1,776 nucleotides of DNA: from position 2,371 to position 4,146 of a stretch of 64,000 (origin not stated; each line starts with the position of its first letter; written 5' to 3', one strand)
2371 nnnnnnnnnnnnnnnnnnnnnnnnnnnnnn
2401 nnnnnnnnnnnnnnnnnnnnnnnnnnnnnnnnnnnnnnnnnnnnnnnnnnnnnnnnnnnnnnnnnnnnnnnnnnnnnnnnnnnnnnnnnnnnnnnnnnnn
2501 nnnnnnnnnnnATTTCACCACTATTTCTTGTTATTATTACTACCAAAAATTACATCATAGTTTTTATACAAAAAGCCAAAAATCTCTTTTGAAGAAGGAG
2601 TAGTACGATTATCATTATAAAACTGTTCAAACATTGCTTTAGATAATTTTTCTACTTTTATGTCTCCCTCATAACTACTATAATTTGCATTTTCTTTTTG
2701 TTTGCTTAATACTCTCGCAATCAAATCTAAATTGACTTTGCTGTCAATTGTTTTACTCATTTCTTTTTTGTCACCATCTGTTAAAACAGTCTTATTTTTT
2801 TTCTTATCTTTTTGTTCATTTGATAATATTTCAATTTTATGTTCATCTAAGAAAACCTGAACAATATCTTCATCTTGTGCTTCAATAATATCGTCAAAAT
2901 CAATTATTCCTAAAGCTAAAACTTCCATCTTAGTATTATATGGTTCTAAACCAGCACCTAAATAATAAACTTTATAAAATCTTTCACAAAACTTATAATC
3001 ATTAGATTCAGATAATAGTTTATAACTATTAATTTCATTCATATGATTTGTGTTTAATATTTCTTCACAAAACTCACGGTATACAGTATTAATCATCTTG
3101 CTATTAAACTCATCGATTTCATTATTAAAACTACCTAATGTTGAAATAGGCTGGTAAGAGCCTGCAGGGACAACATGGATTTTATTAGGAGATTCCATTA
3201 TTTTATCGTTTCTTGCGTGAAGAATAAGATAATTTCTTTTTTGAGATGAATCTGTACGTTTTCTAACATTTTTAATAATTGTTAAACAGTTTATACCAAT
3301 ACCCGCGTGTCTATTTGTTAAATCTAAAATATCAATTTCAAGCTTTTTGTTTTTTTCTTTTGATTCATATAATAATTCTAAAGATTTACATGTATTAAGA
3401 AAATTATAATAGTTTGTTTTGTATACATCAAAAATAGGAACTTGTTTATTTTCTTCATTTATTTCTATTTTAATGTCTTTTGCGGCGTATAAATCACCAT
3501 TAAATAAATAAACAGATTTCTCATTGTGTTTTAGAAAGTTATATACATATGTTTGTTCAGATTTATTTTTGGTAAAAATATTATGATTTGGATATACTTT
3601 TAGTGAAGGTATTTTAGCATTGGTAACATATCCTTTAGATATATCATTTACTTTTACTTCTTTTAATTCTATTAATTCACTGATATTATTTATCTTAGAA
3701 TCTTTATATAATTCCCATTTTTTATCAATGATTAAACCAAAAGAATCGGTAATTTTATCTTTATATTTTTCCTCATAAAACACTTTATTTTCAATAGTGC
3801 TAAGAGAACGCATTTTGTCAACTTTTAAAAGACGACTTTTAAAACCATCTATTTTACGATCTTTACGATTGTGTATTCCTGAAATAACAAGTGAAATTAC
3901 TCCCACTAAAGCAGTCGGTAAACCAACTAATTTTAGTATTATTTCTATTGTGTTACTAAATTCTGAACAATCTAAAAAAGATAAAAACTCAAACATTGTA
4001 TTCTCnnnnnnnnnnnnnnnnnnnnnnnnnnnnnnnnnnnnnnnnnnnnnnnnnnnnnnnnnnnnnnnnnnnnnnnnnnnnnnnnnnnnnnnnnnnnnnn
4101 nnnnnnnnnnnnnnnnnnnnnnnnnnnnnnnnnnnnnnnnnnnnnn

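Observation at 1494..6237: Five-gene operon ending in bile salt hydrolase: ywaF-like, BaiE-like, flavodoxin-ferredoxin, Nudix-like, bsh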

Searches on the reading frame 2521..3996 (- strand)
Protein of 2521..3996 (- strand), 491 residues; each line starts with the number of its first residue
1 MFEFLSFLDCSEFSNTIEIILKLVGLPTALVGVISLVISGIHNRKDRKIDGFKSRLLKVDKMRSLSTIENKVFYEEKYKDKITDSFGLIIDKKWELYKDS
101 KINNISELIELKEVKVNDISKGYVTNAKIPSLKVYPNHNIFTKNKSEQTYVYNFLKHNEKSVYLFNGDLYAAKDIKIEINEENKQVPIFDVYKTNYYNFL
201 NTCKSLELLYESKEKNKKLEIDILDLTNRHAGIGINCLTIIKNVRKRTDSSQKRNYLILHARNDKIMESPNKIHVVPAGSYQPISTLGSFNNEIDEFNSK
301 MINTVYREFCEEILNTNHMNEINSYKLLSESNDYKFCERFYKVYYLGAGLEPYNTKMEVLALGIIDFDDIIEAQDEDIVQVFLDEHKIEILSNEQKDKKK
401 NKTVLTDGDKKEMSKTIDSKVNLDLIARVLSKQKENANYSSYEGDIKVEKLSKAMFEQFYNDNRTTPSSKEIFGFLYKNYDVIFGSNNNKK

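Call 4: search_protein_families(library=pfam, proteins=[window:2521-3996:-], max_evalue=0.1)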
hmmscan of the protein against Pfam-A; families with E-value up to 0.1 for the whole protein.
window:2521-3996:- (491 aa): 0 families

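Call 5: search_protein_families(library=ncbifam, proteins=[window:2521-3996:-], max_evalue=0.1)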
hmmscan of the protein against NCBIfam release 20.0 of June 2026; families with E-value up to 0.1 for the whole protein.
window:2521-3996:- (491 aa): 1 family
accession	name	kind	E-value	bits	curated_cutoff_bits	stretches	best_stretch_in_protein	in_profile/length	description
TIGR02743.1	TraW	equivalog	0.0053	16.5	174.75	1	384-428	132-176/202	type-F conjugative transfer system protein TraW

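Call 16: search_solved_structures(query=window:2521-3996:-, max_evalue=10, show_alignments=2)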
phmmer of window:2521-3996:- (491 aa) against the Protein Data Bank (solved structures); distinct sequences matched with E-value up to 10: 0.

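Call 31: find_homologous_proteins(query=window:2521-3996:-, max_evalue=0.001)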
Query window:2521-3996:- (491 aa): 33 proteins with E <= 0.001 among 8000 candidates.
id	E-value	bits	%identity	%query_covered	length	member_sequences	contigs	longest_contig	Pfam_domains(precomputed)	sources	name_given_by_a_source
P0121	0.0e+0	1056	99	100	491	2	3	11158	-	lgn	-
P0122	1.6e-162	560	56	97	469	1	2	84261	-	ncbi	-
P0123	2.0e-162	560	56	96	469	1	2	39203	-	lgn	-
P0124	3.1e-162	559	55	97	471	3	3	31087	-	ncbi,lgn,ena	-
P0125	1.7e-152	527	54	98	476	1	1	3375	-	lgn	-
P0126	5.6e-152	525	53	98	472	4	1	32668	-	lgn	-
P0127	1.6e-151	524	53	98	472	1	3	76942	-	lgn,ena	-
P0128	1.8e-151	524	53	98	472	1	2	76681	-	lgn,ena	-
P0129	3.5e-151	523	53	98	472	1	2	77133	-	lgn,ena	-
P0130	1.1e-150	521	53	98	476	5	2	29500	-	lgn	-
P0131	1.4e-150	521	53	98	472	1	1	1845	-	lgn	-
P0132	8.9e-142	492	52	97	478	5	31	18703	-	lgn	-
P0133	3.7e-113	397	60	60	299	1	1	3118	-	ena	-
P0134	4.9e-112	394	46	96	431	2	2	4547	-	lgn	-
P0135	3.6e-111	391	45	97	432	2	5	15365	-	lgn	-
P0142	1.1e-84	303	39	95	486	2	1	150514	-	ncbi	-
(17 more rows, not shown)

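Call 34: find_encoding_contigs(protein=P0122, flank=6000, max_places=2)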
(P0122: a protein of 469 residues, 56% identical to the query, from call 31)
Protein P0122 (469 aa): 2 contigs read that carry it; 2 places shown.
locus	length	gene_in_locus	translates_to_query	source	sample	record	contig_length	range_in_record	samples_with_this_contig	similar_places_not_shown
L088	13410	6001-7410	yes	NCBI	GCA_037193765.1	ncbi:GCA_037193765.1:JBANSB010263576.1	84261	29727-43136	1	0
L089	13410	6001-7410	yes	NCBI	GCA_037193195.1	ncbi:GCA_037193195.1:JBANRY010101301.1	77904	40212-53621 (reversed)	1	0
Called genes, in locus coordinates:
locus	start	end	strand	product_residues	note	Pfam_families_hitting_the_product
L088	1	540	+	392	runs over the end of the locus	PF01545:Cation_efflux, PF16916:ZT_dimer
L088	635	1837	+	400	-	-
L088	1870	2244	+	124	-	PF13240:Zn_Ribbon_1, PF13248:Zn_ribbon_3 (weak)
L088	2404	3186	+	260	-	PF00005:ABC_tran, PF13304:AAA_21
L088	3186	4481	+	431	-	PF12679:ABC2_membrane_2, PF12698:ABC2_membrane_3, PF01061:ABC2_membrane, PF12730:ABC2_membrane_4 (weak)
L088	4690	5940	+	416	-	-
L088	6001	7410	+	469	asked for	-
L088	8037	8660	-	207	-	PF01661:Macro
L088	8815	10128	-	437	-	PF13167:GTP-bdg_N, PF16360:GTP-bdg_M, PF01926:MMR_HSR1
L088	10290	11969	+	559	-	PF02861:Clp_N (weak), PF05621:TniB (faint), PF12775:AAA_7 (faint), PF00004:AAA, PF17871:AAA_lid_9, PF07724:AAA_2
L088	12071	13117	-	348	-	PF02661:Fic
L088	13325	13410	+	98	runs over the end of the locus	PF07724:AAA_2 (faint)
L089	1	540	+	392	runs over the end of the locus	PF01545:Cation_efflux, PF16916:ZT_dimer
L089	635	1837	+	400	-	-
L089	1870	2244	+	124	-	PF13240:Zn_Ribbon_1, PF13248:Zn_ribbon_3 (weak)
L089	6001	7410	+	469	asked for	-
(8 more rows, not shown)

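Call 35: find_encoding_contigs(protein=P0142, flank=6000, max_places=2)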
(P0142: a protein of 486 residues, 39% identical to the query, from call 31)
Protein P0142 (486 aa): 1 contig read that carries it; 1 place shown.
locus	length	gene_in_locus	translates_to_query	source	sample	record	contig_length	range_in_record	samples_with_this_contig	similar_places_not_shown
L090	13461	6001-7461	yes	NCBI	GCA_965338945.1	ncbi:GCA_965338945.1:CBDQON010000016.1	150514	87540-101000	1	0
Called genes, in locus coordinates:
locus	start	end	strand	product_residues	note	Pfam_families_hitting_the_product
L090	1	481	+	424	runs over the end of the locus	PF01018:GTP1_OBG, PF02421:FeoB_N (weak), PF01926:MMR_HSR1, PF09269:DUF1967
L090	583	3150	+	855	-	PF01624:MutS_I, PF05188:MutS_II, PF05192:MutS_III, PF05190:MutS_IV, PF00488:MutS_V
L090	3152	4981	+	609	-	PF02518:HATPase_c (weak), PF13589:HATPase_c_3, PF01119:DNA_mis_repair, PF08676:MutL_C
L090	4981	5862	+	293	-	PF01745:IPT (weak), PF13238:AAA_18 (faint), PF01715:IPPT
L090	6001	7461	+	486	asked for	-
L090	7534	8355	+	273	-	PF02113:Peptidase_S13 (weak), PF00768:Peptidase_S11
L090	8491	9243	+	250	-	PF01479:S4, PF00849:PseudoU_synth_2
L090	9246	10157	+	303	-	PF01569:PAP2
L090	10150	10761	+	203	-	PF02677:QueH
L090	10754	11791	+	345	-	-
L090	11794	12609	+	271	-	PF02811:PHP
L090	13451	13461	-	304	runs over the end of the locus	PF12146:Hydrolase_4, PF00561:Abhydrolase_1 (weak)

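Call 41: search_protein_families(library=padloc, proteins=[window:2521-3996:-], max_evalue=0.01)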
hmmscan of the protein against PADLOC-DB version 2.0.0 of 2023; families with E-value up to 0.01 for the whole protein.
window:2521-3996:- (491 aa): 0 families

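Call 47: predict_structure(alignment_id=A2)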
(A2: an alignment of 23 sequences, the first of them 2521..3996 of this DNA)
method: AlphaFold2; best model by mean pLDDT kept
length: 491 residues; sequences in the alignment: 23
mean_pLDDT: 82.6   pTM: 0.83
mean pLDDT of the five models: 82.6, 82.0, 80.9, 79.9, 79.7
residues with pLDDT >= 90: 234; 70-90: 159; 50-70: 57; < 50: 41
segments of 3 or more residues with pLDDT < 50: 1-3, 392-423, 488-491
pLDDT, mean of each block of 10 residues (from residue 1): 50 70 81 87 88 92 94 97 96 85 88 96 84 79 69 87 78 95 92 94 94 91 95 97 80 88 83 93 82 90 94 70 80 92 97 96 93 86 75 43 42 36 58 61 83 95 95 96 69 34
secondary structure, 60 per line:
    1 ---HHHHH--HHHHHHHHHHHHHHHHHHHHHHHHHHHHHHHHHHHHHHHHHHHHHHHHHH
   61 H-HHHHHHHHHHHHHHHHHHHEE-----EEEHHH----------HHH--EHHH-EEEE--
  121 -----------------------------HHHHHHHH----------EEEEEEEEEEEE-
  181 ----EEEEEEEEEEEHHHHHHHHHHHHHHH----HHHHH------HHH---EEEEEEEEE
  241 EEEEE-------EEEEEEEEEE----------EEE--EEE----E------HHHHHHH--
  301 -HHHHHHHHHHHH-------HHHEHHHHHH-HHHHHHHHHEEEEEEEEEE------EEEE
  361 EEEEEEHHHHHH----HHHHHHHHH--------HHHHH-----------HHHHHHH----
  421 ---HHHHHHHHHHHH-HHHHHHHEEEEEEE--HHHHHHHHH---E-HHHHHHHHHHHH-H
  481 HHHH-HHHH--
elements in order: H4-8 H11-61 H63-81 E89-91 E115-118 H150-157 E168-179 E185-195 H196-210 H215-219 E232-245 E253-262 E273-275 E278-280 H292-298 H302-313 H325-330 H332-340 E341-350 E357-366 H367-372 H377-385 H394-398 H410-416 H424-435 H437-443 E444-450 H453-461 H467-478 H480-484 H486-489

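Call 49: fold_search(model_id=the predicted structure, library=pdb)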
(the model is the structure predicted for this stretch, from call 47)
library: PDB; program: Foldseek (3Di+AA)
matches with E <= 10: 365; with E <= 0.001: 6
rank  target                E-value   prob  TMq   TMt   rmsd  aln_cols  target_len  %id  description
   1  5lf9                  5.7e-10  1.00  0.40  0.66   6.5       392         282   10  Crystal structure of human NUDT22 (released 2017-08-02)
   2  5r50                  6.4e-10  1.00  0.40  0.63   6.4       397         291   10  PanDDA analysis group deposition -- Crystal Structure of human NUDT22 in complex with N13371a (released 2020-07-01)
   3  5lor_A                1.0e-09  1.00  0.39  0.62   6.2       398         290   11  human NUDT22 (released 2017-08-16)
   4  5lor_B                1.6e-09  1.00  0.40  0.64   5.4       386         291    8  human NUDT22 (released 2017-08-16)
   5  5lou_A                3.6e-09  1.00  0.40  0.65   5.8       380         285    9  human NUDT22 (released 2017-09-13)
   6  5lou_B                5.4e-09  1.00  0.42  0.64   5.7       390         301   10  human NUDT22 (released 2017-09-13)
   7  3qsj                  2.8e-03  0.87  0.15  0.29  10.7       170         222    9  Crystal structure of NUDIX hydrolase from Alicyclobacillus acidocaldarius (released 2011-04-13)
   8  3dup_A                3.3e-03  0.92  0.14  0.21   7.2       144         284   11  Crystal structure of mutt/nudix family hydrolase from rhodospirillum rubrum atcc 11170 (released 2008-09-02)
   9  6scx_A                5.3e-03  0.41  0.17  0.23  18.5       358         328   11  Crystal structure of the catalytic domain of human NUDT12 in complex with 7-methyl-guanosine-5'-triphosphate (released 2020-01-08)
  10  6o3p_A                5.6e-03  0.82  0.21  0.31  12.1       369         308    8  Crystal structure of the catalytic domain of mouse Nudt12 in complex with AMP and 3 Mg2+ ions (released 2019-05-29)
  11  6o3p_B                7.9e-03  0.44  0.15  0.21  13.3       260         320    9  Crystal structure of the catalytic domain of mouse Nudt12 in complex with AMP and 3 Mg2+ ions (released 2019-05-29)
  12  9nxm                  8.9e-03  0.99  0.16  0.34   5.1       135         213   10  Crystal structure of Arabidopsis thaliana NUDT11 E90Q/E94Q mutant (released 2026-04-01)
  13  5qh9                  1.3e-02  0.99  0.16  0.39   4.8       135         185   15  PanDDA analysis group deposition of models with modelled events (e.g. bound ligands) -- Crystal Structure of NUDT7 in co (released 2019-03-27)
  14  3dup_B                1.5e-02  0.51  0.14  0.23  13.5       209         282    9  Crystal structure of mutt/nudix family hydrolase from rhodospirillum rubrum atcc 11170 (released 2008-09-02)
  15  5qgg                  1.7e-02  0.99  0.16  0.39   4.8       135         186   14  PanDDA analysis group deposition of models with modelled events (e.g. bound ligands) -- Crystal Structure of NUDT7 in co (released 2019-03-27)
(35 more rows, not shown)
